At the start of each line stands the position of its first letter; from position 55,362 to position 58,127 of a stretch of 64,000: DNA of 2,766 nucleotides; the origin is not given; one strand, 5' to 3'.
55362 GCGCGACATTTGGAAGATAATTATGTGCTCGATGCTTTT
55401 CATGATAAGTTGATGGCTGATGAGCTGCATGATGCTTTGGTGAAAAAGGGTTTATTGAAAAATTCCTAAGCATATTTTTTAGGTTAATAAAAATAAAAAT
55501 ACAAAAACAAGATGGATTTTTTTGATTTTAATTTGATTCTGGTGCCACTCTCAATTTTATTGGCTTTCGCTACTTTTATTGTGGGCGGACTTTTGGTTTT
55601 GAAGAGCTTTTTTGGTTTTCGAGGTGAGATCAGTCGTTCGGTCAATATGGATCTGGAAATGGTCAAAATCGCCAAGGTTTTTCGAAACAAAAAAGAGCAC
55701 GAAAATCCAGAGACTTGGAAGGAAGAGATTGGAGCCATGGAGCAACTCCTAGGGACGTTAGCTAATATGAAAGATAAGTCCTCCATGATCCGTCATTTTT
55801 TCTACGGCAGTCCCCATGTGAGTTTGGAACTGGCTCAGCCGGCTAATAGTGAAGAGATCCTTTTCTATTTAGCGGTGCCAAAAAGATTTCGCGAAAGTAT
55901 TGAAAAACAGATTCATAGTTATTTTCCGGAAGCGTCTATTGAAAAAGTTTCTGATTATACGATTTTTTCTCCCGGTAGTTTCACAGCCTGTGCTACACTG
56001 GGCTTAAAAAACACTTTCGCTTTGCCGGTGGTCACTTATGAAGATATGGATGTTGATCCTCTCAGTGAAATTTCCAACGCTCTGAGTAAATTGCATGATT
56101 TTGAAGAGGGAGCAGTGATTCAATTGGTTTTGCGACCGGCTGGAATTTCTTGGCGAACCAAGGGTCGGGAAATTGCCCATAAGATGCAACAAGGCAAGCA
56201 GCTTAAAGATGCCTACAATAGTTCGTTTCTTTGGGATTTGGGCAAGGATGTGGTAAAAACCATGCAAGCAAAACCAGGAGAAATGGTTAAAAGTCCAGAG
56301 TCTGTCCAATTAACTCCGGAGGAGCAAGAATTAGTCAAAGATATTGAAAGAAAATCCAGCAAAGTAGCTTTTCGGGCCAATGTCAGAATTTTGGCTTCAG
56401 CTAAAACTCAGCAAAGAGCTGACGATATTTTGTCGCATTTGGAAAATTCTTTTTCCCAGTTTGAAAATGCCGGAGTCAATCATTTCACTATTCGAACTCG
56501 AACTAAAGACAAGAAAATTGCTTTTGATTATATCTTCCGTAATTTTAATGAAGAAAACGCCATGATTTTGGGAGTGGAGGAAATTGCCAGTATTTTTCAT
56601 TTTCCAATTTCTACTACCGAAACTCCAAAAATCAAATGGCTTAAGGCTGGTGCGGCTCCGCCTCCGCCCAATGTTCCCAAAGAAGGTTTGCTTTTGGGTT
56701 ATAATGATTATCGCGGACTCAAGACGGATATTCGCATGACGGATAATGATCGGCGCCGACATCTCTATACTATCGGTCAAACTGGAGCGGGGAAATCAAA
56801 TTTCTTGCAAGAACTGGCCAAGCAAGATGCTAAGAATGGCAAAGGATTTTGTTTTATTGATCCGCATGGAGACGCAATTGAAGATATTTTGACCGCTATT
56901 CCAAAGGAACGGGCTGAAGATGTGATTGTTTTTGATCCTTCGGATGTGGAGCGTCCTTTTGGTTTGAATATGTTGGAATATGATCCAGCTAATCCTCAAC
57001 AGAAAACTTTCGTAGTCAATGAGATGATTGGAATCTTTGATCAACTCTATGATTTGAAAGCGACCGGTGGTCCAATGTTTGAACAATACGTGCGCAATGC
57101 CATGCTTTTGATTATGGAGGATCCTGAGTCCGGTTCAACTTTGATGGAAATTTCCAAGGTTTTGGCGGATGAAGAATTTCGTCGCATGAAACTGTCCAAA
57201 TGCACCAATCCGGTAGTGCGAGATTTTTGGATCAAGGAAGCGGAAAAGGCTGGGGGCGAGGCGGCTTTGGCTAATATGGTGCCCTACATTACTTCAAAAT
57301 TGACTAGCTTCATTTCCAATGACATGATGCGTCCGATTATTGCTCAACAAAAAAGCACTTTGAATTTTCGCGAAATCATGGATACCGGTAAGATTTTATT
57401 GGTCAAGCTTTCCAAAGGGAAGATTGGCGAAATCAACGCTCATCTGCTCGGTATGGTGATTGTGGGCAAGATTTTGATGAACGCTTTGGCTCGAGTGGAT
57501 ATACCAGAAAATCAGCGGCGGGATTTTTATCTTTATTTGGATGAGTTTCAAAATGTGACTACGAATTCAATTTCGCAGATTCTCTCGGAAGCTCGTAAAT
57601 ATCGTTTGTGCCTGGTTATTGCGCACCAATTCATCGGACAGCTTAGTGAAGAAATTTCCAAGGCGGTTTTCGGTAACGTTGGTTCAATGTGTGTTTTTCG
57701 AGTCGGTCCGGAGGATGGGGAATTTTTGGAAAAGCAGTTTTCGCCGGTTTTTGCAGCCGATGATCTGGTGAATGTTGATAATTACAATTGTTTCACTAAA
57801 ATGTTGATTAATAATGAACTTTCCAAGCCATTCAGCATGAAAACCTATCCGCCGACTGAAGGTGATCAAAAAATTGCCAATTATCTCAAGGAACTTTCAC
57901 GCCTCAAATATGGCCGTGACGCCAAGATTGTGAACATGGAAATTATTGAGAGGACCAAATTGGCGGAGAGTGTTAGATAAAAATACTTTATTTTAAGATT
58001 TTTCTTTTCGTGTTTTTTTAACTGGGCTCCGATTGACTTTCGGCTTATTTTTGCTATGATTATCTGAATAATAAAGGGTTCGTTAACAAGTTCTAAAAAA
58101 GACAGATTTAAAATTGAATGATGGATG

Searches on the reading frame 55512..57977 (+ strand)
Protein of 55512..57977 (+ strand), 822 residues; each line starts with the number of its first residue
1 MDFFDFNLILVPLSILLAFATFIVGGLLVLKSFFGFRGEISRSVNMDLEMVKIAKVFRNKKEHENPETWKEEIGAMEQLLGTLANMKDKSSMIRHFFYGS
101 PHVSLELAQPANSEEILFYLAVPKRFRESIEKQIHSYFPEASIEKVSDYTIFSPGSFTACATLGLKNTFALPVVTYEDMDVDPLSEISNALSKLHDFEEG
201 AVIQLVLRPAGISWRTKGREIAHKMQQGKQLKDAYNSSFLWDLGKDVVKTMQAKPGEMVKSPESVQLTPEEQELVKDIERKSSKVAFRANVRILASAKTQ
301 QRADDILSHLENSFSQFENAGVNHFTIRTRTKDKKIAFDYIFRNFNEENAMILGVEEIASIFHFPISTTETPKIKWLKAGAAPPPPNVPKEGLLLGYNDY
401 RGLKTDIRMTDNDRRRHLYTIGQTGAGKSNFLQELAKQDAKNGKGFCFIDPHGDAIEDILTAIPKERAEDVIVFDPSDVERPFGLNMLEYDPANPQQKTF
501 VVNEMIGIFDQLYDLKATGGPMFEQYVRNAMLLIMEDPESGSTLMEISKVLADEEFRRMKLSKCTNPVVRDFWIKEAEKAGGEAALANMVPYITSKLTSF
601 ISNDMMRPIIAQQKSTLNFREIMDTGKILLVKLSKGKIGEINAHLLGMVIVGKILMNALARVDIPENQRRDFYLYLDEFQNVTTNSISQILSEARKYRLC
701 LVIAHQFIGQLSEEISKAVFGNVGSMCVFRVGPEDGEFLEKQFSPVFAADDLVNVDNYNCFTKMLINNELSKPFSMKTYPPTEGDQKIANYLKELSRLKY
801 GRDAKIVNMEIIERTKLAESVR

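Call 95: search_protein_families(library=pfam, proteins=[window:55512-57977:+], max_evalue=0.00001)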
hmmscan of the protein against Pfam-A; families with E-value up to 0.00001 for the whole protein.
window:55512-57977:+ (822 aa): 1 family
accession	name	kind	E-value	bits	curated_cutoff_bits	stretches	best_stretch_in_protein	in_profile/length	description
PF10412.15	TrwB_AAD_bind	-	5.6e-08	32.5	20.5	0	653-731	229-310/387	Type IV secretion-system coupling protein DNA-binding domain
